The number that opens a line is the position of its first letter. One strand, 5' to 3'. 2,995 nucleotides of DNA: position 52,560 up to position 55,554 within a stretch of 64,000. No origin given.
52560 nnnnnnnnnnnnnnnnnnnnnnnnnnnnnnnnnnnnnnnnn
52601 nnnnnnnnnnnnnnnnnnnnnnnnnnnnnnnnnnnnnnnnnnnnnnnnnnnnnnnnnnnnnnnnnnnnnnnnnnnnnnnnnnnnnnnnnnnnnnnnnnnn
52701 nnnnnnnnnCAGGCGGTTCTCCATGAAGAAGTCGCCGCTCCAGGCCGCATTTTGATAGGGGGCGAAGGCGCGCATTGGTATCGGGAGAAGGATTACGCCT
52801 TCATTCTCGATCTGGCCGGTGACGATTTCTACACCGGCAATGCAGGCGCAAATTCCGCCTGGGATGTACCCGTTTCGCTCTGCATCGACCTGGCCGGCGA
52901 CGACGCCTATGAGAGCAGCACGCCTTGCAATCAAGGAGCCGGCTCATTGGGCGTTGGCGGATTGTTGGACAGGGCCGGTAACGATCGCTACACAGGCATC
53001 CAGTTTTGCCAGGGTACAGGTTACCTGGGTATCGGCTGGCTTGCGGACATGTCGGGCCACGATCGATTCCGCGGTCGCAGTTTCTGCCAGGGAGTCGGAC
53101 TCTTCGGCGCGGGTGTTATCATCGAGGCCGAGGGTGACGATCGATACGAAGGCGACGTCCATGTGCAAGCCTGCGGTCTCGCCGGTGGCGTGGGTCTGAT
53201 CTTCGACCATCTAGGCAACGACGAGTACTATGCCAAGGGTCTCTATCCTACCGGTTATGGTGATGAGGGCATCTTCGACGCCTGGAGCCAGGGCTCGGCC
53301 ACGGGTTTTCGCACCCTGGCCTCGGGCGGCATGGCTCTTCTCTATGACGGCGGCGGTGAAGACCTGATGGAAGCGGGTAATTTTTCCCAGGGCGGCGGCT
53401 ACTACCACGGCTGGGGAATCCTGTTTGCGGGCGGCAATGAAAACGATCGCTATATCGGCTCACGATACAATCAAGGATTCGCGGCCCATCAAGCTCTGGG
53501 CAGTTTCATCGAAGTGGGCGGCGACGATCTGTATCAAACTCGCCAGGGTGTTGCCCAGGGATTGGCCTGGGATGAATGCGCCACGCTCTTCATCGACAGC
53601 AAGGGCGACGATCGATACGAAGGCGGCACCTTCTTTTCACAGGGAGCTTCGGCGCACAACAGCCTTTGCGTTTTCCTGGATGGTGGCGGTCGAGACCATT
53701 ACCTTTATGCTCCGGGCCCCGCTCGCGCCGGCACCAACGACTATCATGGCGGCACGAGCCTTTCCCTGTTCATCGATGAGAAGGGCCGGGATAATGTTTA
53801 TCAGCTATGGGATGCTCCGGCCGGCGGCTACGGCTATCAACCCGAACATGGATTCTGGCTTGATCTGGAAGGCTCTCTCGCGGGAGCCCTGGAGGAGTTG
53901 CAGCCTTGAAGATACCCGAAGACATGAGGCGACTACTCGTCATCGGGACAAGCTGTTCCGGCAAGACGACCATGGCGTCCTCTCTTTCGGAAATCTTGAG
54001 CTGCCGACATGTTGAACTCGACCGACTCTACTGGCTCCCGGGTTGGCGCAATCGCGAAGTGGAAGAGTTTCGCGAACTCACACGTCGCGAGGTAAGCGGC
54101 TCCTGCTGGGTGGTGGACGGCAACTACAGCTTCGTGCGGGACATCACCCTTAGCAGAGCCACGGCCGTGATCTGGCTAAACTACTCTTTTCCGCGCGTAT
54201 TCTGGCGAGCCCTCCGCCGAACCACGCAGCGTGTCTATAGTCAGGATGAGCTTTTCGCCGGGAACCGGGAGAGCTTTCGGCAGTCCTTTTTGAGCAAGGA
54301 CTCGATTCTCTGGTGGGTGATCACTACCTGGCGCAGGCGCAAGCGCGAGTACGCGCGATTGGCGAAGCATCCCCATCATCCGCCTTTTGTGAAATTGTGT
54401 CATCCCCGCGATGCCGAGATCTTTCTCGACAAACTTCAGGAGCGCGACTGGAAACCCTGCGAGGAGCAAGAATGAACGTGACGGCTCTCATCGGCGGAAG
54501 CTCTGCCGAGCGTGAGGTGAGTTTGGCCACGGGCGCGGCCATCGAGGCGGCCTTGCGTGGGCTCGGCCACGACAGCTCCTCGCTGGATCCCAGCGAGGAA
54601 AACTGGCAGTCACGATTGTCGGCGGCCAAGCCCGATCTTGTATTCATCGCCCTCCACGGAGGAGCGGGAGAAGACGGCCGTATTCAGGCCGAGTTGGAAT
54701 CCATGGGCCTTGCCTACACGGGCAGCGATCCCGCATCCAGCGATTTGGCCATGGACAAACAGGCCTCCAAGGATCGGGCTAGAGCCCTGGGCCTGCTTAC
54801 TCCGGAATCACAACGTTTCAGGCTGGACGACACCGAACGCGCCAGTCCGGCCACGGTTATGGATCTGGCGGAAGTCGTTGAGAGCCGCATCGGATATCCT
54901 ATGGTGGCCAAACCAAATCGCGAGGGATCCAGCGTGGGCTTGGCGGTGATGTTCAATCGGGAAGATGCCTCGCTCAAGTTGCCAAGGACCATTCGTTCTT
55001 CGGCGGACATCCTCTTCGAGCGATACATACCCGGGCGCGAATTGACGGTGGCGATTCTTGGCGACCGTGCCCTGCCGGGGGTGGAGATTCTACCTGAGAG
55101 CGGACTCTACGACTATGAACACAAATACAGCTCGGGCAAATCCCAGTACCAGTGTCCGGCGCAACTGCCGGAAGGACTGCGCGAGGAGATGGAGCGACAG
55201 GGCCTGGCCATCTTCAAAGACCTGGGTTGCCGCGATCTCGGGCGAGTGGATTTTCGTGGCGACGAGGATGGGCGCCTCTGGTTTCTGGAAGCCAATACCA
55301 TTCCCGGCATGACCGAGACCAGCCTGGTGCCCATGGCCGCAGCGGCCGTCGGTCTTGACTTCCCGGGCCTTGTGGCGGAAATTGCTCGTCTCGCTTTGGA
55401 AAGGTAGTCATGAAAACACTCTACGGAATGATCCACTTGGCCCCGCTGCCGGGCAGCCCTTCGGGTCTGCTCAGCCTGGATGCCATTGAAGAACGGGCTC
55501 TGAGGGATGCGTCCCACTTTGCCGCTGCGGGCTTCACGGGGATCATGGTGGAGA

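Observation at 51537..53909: Secreted PDZ protein with about 12 tandem copies of an unfamiliar 26-residue repeat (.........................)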

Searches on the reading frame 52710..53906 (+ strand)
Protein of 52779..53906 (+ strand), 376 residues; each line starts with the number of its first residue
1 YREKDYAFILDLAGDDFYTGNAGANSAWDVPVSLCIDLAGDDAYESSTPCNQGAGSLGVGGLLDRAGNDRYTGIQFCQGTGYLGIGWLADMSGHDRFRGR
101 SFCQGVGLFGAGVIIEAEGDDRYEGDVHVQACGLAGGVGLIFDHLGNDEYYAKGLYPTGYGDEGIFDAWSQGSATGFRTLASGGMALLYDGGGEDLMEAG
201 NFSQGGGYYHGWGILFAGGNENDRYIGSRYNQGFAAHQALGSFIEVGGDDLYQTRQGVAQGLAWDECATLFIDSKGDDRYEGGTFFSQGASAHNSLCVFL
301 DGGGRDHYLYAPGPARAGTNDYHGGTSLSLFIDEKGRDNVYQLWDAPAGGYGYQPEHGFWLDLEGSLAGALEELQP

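Call 20: search_protein_representatives(protein=window:52779-53906:+)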
Query: 376 residues. Proteins with E-value up to 0.001 (for the whole library): 3142; up to 1e-10: 2329; up to 1e-30: 1013. The best 150 are listed.
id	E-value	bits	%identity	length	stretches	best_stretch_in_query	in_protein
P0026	1.1e-157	541.9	68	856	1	2-369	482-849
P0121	4.0e-133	461.0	59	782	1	1-362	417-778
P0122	2.8e-127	441.7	60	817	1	6-372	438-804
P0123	8.5e-122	423.6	59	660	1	9-371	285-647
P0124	2.6e-120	418.7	58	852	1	2-373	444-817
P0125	6.8e-118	410.8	57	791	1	2-370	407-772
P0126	2.7e-113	395.6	53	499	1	3-368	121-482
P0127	4.4e-112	391.6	54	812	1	2-372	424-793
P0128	5.3e-112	391.4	53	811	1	5-361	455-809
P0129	2.3e-111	389.3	57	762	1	2-342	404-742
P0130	5.3e-110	384.8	60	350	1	47-371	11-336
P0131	1.1e-109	383.8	51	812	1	5-370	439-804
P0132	7.2e-109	381.1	55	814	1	1-368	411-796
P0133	2.9e-108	379.1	53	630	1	3-366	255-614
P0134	3.4e-108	378.8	55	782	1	5-360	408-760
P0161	9.2e-90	318.1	49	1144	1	5-368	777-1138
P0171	7.7e-87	308.5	49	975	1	3-369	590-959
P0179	5.1e-84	299.2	52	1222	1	4-341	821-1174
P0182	3.0e-83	296.7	50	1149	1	6-334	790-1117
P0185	3.3e-82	293.2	47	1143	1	3-336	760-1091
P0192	4.6e-79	282.9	45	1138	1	3-332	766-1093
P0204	5.1e-77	276.2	50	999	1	7-334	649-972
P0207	2.4e-76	274.0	47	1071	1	8-346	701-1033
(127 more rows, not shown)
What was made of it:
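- There are 3142 cluster representatives at E<=1e-3 and 1013 at E<=1e-30 (call 20). Scaffolds and adhesin helices usually vary in repeat number, whereas this domain is fixed (call 20).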

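Call 29: search_protein_families(library=pfam, alignment_id=A2, max_evalue=0.001)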
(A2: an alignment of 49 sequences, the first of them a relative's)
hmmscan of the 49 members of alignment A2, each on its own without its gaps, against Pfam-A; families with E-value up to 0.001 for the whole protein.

A. member 1, P0121 (782 aa): 1 family
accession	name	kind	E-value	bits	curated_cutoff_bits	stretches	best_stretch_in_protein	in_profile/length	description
PF17820.7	PDZ_6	-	0.00017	21.7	27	1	58-80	2-24/54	PDZ domain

B. families by the number of members that match (of 49 scanned): 11 families
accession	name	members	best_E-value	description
PF17820.7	PDZ_6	18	3.1e-19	PDZ domain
PF13180.12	PDZ_2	15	4.2e-24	PDZ domain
PF00595.29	PDZ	10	1.5e-15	PDZ domain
PF12146.15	Hydrolase_4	3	1.2e-05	Serine aminopeptidase, S33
PF16258.11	DUF4912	1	1.1e-19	Domain of unknown function (DUF4912)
PF01476.26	LysM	1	9.5e-10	LysM domain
PF18736.6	pEK499_p136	1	7.2e-09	HEPN pEK499 p136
PF13174.12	TPR_6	1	0.00021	Tetratricopeptide repeat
PF23457.1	LysM2_NFP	1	0.00038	NFP LysM2 domain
PF19805.5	DUF6288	1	0.00057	Family of unknown function (DUF6288)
PF14685.13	PDZ_Tricorn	1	0.00071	Tricorn protease PDZ domain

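Call 45: search_solved_structures(query=A3, max_evalue=10, show_alignments=3)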
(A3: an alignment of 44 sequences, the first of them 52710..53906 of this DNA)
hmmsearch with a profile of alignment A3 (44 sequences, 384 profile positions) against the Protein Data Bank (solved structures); distinct sequences matched with E-value up to 10: 7.
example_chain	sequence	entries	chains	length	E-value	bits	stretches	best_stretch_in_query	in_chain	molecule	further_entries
6l2z_A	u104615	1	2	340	0.48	12.4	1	63-128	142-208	Ketol-acid reductoisomerase (NADP(+))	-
8wla_A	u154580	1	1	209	0.54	12.2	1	113-188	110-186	GTP-binding protein RHO1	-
3a58_B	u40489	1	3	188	0.62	12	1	113-188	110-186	GTP-binding protein RHO1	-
9pe1_E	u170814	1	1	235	0.66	12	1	113-188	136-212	GTP-binding protein RHO1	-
8gxe_B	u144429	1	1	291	0.84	11.6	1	88-131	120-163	Tyrosine-protein phosphatase non-receptor type 21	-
8y8y_A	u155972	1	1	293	0.85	11.6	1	88-131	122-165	Tyrosine-protein phosphatase non-receptor type 21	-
8gvl_A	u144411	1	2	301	0.88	11.5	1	88-131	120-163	Tyrosine-protein phosphatase non-receptor type 21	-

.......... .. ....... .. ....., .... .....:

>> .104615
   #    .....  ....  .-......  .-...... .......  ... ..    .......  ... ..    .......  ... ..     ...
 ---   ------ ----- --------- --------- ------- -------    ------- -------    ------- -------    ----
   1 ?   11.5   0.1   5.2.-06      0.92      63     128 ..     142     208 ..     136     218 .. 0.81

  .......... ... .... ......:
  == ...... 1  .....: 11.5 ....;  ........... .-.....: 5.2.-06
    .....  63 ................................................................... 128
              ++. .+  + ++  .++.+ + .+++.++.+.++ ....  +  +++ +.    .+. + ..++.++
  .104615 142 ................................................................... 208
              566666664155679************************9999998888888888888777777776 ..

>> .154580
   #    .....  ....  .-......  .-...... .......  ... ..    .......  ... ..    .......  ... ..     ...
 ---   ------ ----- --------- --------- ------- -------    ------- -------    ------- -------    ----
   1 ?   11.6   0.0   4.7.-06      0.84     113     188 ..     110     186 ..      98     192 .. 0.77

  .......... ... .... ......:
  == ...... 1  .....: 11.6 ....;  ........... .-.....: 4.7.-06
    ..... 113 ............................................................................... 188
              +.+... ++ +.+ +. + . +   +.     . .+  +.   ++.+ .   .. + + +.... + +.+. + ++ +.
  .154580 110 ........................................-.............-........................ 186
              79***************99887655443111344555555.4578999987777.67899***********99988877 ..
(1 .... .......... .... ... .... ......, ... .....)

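Call 60: search_protein_families(library=pfam, proteins=[P0161, P0179, P0182, P0185, P0192, P0207, P0204, P0171], max_evalue=0.01)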
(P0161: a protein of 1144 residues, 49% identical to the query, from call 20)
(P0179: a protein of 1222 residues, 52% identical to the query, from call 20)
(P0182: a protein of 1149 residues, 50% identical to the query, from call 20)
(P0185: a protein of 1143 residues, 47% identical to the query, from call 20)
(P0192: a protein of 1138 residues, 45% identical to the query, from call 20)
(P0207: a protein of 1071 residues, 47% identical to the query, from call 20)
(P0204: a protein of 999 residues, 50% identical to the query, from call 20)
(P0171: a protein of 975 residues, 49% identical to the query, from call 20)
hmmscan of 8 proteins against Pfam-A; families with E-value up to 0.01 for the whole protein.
P0161 (1144 aa): 4 families
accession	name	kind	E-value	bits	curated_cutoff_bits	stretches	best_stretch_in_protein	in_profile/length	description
PF17820.7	PDZ_6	-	4.4e-06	26.8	27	1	410-445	2-31/54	PDZ domain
PF12146.15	Hydrolase_4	-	1.2e-05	25.2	27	1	80-341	20-238/239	Serine aminopeptidase, S33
PF13180.12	PDZ_2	-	7.8e-05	23.3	27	1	384-471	1-71/80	PDZ domain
PF00595.29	PDZ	-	0.002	18.9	23.2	1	407-446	26-65/81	PDZ domain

P0179 (1222 aa): 8 families
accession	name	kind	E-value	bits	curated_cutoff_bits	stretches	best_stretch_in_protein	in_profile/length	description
PF13180.12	PDZ_2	-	1.3e-20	73.9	27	2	219-283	11-75/80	PDZ domain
PF16258.11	DUF4912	-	1.1e-19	71.2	29.4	1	29-140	1-115/118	Domain of unknown function (DUF4912)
PF17820.7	PDZ_6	-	1.8e-18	66.5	27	2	224-263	2-41/54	PDZ domain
PF00595.29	PDZ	-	2.2e-15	57.2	23.2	2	197-274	12-79/81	PDZ domain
PF01476.26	LysM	-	9.5e-10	38.7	20.9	1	296-344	1-43/43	LysM domain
PF23457.1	LysM2_NFP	-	0.00038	20.9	36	1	296-344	8-54/56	NFP LysM2 domain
PF19805.5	DUF6288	-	0.00057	19.6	26.3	0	439-484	4-48/402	Family of unknown function (DUF6288)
PF14685.13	PDZ_Tricorn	-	0.00071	19.9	25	1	230-280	30-81/88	Tricorn protease PDZ domain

P0182 (1149 aa): 3 families
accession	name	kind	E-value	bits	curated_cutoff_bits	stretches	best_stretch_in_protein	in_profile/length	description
PF17820.7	PDZ_6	-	3.4e-06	27.1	27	1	418-447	2-31/54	PDZ domain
PF13180.12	PDZ_2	-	7.3e-05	23.4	27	1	404-477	2-69/80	PDZ domain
PF00595.29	PDZ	-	0.00025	21.8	23.2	1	400-452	7-63/81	PDZ domain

P0185 (1143 aa): 4 families
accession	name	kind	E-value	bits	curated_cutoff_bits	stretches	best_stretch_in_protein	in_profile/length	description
PF17820.7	PDZ_6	-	1.1e-05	25.5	27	1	393-423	4-32/54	PDZ domain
PF13180.12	PDZ_2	-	0.00021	21.9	27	1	368-454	4-73/80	PDZ domain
PF12146.15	Hydrolase_4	-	0.00092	19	27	1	84-214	20-135/239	Serine aminopeptidase, S33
PF00561.26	Abhydrolase_1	-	0.0079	16.3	25.8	0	56-263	1-172/245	alpha/beta hydrolase fold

P0192 (1138 aa): 2 families
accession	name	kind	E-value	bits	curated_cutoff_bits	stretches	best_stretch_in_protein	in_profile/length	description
PF17820.7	PDZ_6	-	7.5e-06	26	27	1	387-415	5-31/54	PDZ domain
PF13180.12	PDZ_2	-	6.8e-05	23.5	27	1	356-445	3-71/80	PDZ domain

P0207 (1071 aa): 1 family
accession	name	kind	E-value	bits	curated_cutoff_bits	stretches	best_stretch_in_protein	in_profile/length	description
PF17820.7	PDZ_6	-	3.8e-05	23.8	27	1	381-419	4-41/54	PDZ domain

P0204 (999 aa): 2 families
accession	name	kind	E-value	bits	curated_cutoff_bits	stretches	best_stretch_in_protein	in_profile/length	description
PF17820.7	PDZ_6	-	4.1e-05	23.7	27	1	336-360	2-26/54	PDZ domain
PF12146.15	Hydrolase_4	-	0.00011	22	27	1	62-160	20-113/239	Serine aminopeptidase, S33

P0171 (975 aa): 3 families
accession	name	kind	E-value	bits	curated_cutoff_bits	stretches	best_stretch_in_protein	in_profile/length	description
PF13180.12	PDZ_2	-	4.2e-24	85.1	27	2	46-120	3-76/80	PDZ domain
PF17820.7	PDZ_6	-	3.1e-19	68.9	27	2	59-101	1-42/54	PDZ domain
PF00595.29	PDZ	-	1.5e-15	57.8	23.2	2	191-272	8-81/81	PDZ domain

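Call 65: search_solved_structures(query=P0161, max_evalue=0.01)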
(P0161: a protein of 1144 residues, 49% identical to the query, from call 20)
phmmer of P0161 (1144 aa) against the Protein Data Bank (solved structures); distinct sequences matched with E-value up to 0.01: 2.
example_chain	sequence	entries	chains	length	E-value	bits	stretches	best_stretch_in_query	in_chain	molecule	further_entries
8pzg_A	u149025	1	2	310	0.0053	17.9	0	291-339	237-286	ORF17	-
5jd8_A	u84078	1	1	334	0.0091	17.1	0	380-473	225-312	Periplasmic serine peptidase DegS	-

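Call 66: search_protein_families(library=ncbifam, proteins=[P0161, P0185, P0204, P0182, P0192, P0207], max_evalue=0.01)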
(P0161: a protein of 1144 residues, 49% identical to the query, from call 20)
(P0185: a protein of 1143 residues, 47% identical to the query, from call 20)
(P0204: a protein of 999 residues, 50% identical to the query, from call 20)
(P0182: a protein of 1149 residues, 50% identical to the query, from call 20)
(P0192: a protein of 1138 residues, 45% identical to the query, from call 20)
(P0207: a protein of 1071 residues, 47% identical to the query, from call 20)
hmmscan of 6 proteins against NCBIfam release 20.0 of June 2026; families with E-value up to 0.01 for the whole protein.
P0161 (1144 aa): 1 family
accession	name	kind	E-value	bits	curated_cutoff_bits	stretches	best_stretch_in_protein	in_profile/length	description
TIGR02037.1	degP_htrA_DO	subfamily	0.0082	15.1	416.2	0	383-470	235-317/434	Do family serine endopeptidase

P0185 (1143 aa): 3 families
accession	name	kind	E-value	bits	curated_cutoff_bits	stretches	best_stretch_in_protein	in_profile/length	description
NF041096.1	esterase_EstD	equivalog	0.0002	20.5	600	1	41-119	147-218/421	esterase EstD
TIGR02037.1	degP_htrA_DO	subfamily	0.00036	19.6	416.2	1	356-451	227-317/434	Do family serine endopeptidase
NF040960.1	MamE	equivalog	0.0046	15.6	800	1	370-431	450-511/659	magnetosome formation protease MamE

P0204 (999 aa): 3 families
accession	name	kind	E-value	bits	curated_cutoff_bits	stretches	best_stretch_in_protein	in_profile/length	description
NF041096.1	esterase_EstD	equivalog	2.8e-08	33.2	600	1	18-168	145-285/421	esterase EstD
NF047920.1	lactonase_UilS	equivalog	0.00044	20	400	1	59-138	38-113/285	UilS family quorum-quenching N-acyl-homoserine lactonase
TIGR02037.1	degP_htrA_DO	subfamily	0.0058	15.6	416.2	1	335-410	262-328/434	Do family serine endopeptidase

P0182 (1149 aa): 1 family
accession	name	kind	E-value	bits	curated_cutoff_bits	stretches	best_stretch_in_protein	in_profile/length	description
NF041521.1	HhoA_HhoB_HtrA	equivalog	0.0091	15.3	450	0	400-448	250-297/335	HhoA/HhoB/HtrA family serine endopeptidase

P0192 (1138 aa): 1 family
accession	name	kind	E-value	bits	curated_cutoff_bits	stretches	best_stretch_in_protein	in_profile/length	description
TIGR02037.1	degP_htrA_DO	subfamily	0.00017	20.6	416.2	1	369-446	248-319/434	Do family serine endopeptidase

P0207 (1071 aa): 2 families
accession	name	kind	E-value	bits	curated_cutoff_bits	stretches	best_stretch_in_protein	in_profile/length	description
TIGR02037.1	degP_htrA_DO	subfamily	0.0059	15.6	416.2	1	374-441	258-320/434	Do family serine endopeptidase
NF040960.1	MamE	equivalog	0.0088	14.6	800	0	376-452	468-538/659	magnetosome formation protease MamE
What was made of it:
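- All of these are exported-protein modules (calls 29, 60 and 66). Some relatives carry an N-terminal serine-hydrolase-like alpha/beta-hydrolase domain (calls 60 and 66).
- Tried and rejected: Fusion partners as a functional clue: the alpha/beta-hydrolase in longer relatives is only weakly EstD- or Hydrolase_4-like and is not decisive (calls 60, 65 and 66).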

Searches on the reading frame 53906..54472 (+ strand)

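Call 3: search_protein_families(library=pfam, proteins=[window:53906-54472:+], max_evalue=1)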
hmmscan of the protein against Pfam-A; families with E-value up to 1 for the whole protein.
window:53906-54472:+ (189 aa): 12 families
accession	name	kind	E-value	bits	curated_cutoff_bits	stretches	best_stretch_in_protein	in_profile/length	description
PF13238.12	AAA_18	-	0.00021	22.2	29.4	1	11-54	2-44/128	AAA domain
PF13671.12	AAA_33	-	0.00094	19.9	27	1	11-54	3-33/143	AAA domain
PF01202.28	SKI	-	0.0014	19.2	22.1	1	17-41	2-26/159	Shikimate kinase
PF13521.12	AAA_28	-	0.0077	16.9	27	1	11-36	3-28/164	AAA domain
PF03029.23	ATP_bind_1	-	0.045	14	27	1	12-34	1-23/240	Conserved hypothetical ATP binding protein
PF13555.12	AAA_29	-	0.092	12.9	27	1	6-35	20-50/61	P-loop containing region of AAA domain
PF25199.1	nSTAND_NTPase5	-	0.098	12.9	34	1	7-76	41-108/145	Novel STAND NTPase 5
PF10662.15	PduV-EutP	-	0.15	12.3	21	1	7-29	1-23/143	Ethanolamine utilisation - propanediol utilisation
PF13967.11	RSN1_TM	-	0.15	12.1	27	1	99-150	19-68/156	Late exocytosis, associated with Golgi transport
PF01745.22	IPT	-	0.15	11.9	20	1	10-41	4-35/233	Isopentenyl transferase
PF01583.26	APS_kinase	-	0.23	11.9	21.1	1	11-39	6-34/152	Adenylylsulphate kinase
PF13207.12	AAA_17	-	0.26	12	27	0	14-37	2-25/136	AAA domain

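Call 4: search_protein_families(library=ncbifam, proteins=[window:53906-54472:+], max_evalue=1)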
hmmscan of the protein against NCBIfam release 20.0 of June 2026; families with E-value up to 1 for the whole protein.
window:53906-54472:+ (189 aa): 16 families
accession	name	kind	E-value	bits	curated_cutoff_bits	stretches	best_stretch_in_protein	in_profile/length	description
NF005994.0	PRK08118.1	equivalog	3.3e-24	85.8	215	1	7-179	1-169/172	DNA topology modulation protein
NF005576.0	PRK07261.1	equivalog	1.1e-19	70.8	224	1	10-179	3-169/171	DNA topology modulation protein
NF004861.0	PRK06217.1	equivalog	3.6e-10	39.5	203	1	7-125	1-123/183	hypothetical protein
NF005115.0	PRK06547.1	equivalog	5.8e-06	25.8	173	1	4-48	12-55/172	hypothetical protein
TIGR01313.1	therm_gnt_kin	subfamily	0.0038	17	113.75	1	11-41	2-32/164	gluconokinase, GntK/IdnK-type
TIGR00235.1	udk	equivalog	0.026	14.2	220.3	1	12-38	11-37/207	uridine kinase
NF003012.0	PRK03839.1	equivalog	0.03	14.3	152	1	11-78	4-78/180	putative kinase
NF002988.0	PRK03731.1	equivalog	0.045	13.5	161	1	7-41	2-36/174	shikimate kinase AroL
NF040667.1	hom_kin_desulfo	exception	0.067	13.1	197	1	11-41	4-34/163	homoserine kinase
NF010556.0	PRK13951.1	equivalog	0.11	11.4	560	1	9-39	2-32/492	bifunctional shikimate kinase AroK/3-dehydroquinate synthase AroB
NF010555.0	PRK13949.1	equivalog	0.16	12.1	180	1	7-42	1-34/175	shikimate kinase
TIGR02323.1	CP_lyasePhnK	equivalog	0.18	11.3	302.85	1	10-68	30-85/239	phosphonate C-P lyase system protein PhnK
NF004018.0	PRK05480.1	equivalog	0.21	11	180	1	11-37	10-39/210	uridine kinase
NF010340.0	PRK13768.1-2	equivalog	0.23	11.2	293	1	10-34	6-30/265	GTPase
TIGR02868.1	CydC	equivalog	0.25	9.9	329.05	1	8-35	362-389/530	thiol reductant ABC exporter subunit CydC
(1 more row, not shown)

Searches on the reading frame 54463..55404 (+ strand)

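Call 3: search_protein_families(library=pfam, proteins=[window:54463-55404:+], max_evalue=1)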
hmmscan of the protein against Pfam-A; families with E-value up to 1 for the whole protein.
window:54463-55404:+ (314 aa): 8 families
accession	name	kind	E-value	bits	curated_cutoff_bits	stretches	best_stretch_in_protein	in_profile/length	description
PF07478.18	Dala_Dala_lig_C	-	1.7e-47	162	24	1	110-307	6-202/204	D-ala D-ala ligase C-terminus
PF01820.27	Dala_Dala_lig_N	-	8.8e-16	59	34.6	2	45-88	78-121/121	D-ala D-ala ligase N-terminus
PF02786.22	CPSase_L_D2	-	4.9e-06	26.7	19.8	1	132-299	26-194/211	Carbamoyl-phosphate synthase L chain, ATP binding domain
PF13535.11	ATP-grasp_4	-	0.0065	16.5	27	1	144-279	2-150/160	ATP-grasp domain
PF14398.11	ATPgrasp_YheCD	-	0.069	12.8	26.8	1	260-284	207-230/255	YheC/D like ATP-grasp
PF03133.20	TTL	-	0.073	12.7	20.1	1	255-287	233-265/292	Tubulin-tyrosine ligase family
PF02222.28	ATP-grasp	-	0.083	13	27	1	136-256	22-139/179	ATP-grasp domain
PF02655.19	ATP-grasp_3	-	0.17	12.4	23.2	1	141-202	28-82/160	ATP-grasp domain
